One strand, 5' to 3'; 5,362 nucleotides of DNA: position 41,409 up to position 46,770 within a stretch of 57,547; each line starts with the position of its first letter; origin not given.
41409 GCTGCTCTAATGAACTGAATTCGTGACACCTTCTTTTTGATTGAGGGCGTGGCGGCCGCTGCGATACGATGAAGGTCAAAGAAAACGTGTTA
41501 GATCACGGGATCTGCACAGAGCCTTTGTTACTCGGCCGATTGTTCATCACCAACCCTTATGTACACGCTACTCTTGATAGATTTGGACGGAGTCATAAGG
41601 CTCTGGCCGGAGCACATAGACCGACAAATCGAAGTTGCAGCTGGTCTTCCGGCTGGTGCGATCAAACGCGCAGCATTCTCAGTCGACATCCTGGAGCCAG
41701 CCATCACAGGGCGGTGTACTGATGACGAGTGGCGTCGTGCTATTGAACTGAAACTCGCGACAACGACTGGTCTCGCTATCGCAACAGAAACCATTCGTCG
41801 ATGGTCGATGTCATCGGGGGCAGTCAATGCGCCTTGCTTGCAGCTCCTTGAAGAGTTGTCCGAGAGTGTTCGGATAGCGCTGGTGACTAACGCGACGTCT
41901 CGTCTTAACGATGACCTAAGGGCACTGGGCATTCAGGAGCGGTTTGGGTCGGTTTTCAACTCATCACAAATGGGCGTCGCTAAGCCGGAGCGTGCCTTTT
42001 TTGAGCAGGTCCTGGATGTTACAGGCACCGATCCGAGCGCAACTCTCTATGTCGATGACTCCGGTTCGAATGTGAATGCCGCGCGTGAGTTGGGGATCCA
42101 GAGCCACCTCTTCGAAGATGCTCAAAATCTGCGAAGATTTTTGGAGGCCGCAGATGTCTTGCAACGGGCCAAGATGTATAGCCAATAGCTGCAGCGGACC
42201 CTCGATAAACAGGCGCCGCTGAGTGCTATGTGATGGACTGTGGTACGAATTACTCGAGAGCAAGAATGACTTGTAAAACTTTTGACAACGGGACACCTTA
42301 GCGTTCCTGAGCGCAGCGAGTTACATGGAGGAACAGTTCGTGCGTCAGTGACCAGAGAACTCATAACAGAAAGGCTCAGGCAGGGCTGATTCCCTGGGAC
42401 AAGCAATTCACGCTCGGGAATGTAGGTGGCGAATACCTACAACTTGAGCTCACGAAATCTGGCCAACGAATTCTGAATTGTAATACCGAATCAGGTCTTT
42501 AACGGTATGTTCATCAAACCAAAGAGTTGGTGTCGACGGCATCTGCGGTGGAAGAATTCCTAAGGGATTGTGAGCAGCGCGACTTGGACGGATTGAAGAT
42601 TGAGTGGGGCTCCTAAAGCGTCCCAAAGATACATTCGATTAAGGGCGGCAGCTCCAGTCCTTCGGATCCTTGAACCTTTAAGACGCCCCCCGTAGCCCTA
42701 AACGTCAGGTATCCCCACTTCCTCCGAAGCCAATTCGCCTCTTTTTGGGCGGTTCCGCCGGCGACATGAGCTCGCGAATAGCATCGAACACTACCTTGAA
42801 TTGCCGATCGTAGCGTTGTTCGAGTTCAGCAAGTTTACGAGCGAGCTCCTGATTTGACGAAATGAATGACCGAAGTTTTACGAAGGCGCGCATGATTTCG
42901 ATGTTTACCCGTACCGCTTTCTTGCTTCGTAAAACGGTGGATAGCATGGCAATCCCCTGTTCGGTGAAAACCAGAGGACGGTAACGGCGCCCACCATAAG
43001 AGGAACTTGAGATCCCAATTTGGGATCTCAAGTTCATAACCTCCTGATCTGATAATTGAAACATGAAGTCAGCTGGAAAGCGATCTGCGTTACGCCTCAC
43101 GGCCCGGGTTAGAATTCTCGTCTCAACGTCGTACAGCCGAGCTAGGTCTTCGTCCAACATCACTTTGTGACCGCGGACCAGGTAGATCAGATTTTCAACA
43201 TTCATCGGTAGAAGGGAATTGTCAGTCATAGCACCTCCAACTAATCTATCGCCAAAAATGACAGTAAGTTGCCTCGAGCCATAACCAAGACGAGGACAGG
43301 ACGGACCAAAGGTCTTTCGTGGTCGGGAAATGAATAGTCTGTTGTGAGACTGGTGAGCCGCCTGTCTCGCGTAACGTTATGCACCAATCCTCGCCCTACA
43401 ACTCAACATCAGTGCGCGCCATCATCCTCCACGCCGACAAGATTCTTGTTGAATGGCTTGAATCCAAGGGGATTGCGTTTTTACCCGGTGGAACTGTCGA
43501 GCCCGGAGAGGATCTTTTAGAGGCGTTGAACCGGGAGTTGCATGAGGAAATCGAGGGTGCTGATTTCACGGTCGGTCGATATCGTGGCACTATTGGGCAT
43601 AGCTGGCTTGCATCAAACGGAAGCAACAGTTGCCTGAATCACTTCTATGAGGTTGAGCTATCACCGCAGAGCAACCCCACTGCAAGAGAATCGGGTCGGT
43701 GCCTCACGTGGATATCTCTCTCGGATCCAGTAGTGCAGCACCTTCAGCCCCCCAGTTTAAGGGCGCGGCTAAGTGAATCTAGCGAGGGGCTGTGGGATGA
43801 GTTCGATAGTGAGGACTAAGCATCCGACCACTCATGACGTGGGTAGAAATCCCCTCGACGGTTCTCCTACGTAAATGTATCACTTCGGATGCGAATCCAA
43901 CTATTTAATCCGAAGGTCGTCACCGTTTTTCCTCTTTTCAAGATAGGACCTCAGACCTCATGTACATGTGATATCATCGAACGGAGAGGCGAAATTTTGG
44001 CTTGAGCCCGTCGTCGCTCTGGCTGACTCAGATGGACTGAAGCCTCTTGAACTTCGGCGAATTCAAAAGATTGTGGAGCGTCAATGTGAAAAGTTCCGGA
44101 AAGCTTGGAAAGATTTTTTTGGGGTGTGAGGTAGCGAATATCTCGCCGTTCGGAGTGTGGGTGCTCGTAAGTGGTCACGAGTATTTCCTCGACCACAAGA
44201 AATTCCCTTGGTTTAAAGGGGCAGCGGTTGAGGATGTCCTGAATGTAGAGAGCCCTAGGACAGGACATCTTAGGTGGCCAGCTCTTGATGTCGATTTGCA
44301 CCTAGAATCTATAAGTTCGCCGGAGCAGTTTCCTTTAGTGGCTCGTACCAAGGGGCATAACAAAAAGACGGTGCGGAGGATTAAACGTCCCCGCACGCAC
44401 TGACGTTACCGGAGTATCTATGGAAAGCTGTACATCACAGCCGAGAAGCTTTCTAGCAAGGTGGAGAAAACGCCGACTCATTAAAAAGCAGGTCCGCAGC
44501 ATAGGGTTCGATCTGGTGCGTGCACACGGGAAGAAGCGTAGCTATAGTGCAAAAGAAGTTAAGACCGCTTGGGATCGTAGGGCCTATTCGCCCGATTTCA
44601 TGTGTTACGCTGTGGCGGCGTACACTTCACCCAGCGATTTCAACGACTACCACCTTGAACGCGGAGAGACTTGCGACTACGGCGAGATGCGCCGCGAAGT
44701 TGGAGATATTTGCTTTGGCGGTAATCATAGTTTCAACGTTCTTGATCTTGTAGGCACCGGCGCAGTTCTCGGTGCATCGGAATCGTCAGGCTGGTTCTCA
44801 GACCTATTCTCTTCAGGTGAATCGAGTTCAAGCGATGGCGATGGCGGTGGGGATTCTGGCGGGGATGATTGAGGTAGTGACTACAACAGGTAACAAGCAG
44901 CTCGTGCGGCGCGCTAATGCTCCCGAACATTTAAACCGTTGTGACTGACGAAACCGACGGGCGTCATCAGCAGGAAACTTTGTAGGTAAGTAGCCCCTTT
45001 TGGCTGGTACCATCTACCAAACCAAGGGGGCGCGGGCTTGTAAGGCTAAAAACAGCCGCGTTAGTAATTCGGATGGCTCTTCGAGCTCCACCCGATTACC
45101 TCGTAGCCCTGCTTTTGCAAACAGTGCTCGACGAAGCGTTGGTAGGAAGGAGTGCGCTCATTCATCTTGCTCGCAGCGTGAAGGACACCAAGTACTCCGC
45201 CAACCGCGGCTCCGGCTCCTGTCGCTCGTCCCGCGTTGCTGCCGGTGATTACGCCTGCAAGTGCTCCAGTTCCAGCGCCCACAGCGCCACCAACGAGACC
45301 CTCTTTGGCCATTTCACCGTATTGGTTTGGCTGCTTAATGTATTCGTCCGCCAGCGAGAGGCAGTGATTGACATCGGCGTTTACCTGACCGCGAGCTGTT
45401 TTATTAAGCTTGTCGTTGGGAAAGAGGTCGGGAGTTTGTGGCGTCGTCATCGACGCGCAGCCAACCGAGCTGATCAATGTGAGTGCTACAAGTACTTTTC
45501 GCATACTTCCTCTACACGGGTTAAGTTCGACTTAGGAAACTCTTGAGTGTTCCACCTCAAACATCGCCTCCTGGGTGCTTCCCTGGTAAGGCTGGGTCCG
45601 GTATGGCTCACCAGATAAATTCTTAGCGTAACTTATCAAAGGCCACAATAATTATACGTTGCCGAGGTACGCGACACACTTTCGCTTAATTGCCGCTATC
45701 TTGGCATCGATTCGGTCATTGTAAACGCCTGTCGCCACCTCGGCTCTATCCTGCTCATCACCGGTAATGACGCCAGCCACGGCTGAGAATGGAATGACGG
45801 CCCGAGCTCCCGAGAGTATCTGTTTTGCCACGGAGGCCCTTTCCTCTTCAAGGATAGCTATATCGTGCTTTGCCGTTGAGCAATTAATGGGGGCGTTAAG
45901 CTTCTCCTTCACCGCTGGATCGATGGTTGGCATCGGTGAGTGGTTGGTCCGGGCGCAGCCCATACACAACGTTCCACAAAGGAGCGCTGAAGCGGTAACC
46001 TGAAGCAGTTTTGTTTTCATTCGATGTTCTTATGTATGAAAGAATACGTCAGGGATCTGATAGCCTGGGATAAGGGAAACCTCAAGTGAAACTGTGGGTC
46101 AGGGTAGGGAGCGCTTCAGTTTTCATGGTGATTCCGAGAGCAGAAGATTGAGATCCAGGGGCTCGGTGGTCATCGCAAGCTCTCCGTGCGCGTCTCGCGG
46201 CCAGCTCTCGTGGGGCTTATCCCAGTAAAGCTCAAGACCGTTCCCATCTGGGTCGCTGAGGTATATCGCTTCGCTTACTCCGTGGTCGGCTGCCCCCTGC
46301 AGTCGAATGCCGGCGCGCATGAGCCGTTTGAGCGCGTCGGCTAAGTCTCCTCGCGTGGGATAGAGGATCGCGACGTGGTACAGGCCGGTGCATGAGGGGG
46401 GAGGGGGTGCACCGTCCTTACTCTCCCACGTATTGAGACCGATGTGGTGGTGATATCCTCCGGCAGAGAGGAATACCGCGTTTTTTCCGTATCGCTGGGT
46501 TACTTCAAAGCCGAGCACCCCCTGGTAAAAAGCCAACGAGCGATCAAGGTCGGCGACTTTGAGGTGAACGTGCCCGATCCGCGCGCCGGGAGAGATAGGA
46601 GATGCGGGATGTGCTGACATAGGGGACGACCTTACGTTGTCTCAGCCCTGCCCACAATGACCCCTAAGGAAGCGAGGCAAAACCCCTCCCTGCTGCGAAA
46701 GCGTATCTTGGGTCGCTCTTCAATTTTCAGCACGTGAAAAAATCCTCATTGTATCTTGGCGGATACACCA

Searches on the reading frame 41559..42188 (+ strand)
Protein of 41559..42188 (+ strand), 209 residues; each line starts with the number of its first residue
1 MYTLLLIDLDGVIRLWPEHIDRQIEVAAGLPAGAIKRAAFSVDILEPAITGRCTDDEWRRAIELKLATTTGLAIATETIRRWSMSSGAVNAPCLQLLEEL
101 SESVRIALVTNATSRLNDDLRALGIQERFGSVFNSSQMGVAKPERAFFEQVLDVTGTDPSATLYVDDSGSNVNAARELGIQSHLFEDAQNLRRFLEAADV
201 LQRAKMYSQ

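Call 77: search_protein_families(library=pfam, proteins=[window:41559-42188:+], max_evalue=0.0001)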
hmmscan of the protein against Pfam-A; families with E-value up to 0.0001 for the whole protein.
window:41559-42188:+ (209 aa): 2 families
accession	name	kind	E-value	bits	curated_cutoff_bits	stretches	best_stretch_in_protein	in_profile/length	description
PF13419.12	HAD_2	-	4e-11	43.8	23.8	1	95-182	86-175/178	Haloacid dehalogenase-like hydrolase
PF00702.32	Hydrolase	-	1.6e-10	42.1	26.4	1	93-179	103-191/191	haloacid dehalogenase-like hydrolase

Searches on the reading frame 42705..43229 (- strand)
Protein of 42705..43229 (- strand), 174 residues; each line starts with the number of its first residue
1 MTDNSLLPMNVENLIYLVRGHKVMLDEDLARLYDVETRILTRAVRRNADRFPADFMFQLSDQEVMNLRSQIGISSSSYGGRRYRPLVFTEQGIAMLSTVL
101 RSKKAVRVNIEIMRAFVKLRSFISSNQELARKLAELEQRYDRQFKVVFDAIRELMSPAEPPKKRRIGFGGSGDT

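Call 78: search_protein_families(library=pfam, proteins=[window:42705-43229:-], max_evalue=0.0001)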
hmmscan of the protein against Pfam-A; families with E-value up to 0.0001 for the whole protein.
window:42705-43229:- (174 aa): 1 family
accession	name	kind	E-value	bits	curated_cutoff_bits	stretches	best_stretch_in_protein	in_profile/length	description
PF10543.14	ORF6N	-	9.4e-33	112.8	27.8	1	14-99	2-86/86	ORF6N domain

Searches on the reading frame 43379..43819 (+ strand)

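Call 78: search_protein_families(library=pfam, proteins=[window:43379-43819:+], max_evalue=0.0001)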
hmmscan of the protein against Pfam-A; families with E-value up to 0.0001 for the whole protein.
window:43379-43819:+ (146 aa): 1 family
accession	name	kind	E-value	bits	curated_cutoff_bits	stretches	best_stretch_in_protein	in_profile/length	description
PF00293.34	NUDIX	-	1.6e-08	35.1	21.1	1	30-117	28-118/134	NUDIX domain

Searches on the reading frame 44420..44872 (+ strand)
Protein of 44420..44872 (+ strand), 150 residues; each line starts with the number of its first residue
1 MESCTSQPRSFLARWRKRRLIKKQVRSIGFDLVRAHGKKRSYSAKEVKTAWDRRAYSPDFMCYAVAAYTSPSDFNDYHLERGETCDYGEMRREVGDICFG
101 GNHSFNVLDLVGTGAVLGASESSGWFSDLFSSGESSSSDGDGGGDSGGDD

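Call 78: search_protein_families(library=pfam, proteins=[window:44420-44872:+], max_evalue=0.0001)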
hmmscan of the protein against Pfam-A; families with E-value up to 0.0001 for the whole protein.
window:44420-44872:+ (150 aa): 1 family
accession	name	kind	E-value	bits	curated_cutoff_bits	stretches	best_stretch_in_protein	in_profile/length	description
PF20196.3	DUF6559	-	2.2e-13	50.8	27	1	13-112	2-100/126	Family of unknown function (DUF6559)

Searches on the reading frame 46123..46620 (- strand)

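Call 78: search_protein_families(library=pfam, proteins=[window:46123-46620:-], max_evalue=0.0001)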
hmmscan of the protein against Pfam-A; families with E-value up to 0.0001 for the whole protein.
window:46123-46620:- (165 aa): 4 families
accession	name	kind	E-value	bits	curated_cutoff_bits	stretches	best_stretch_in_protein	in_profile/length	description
PF00903.31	Glyoxalase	-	5.8e-20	72.3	20.6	1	14-131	1-121/121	Glyoxalase/Bleomycin resistance protein/Dioxygenase superfamily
PF22677.2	Ble-like_N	-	3.7e-08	33.4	24.5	1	14-50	1-38/41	Bleomycin resistance protein-like N-terminal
PF18029.7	Glyoxalase_6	-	1.4e-06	29.3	23.6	1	18-131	2-105/106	Glyoxalase-like domain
PF13669.12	Glyoxalase_4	-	1.9e-05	25.4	27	1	17-108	2-94/109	Glyoxalase/Bleomycin resistance protein/Dioxygenase superfamily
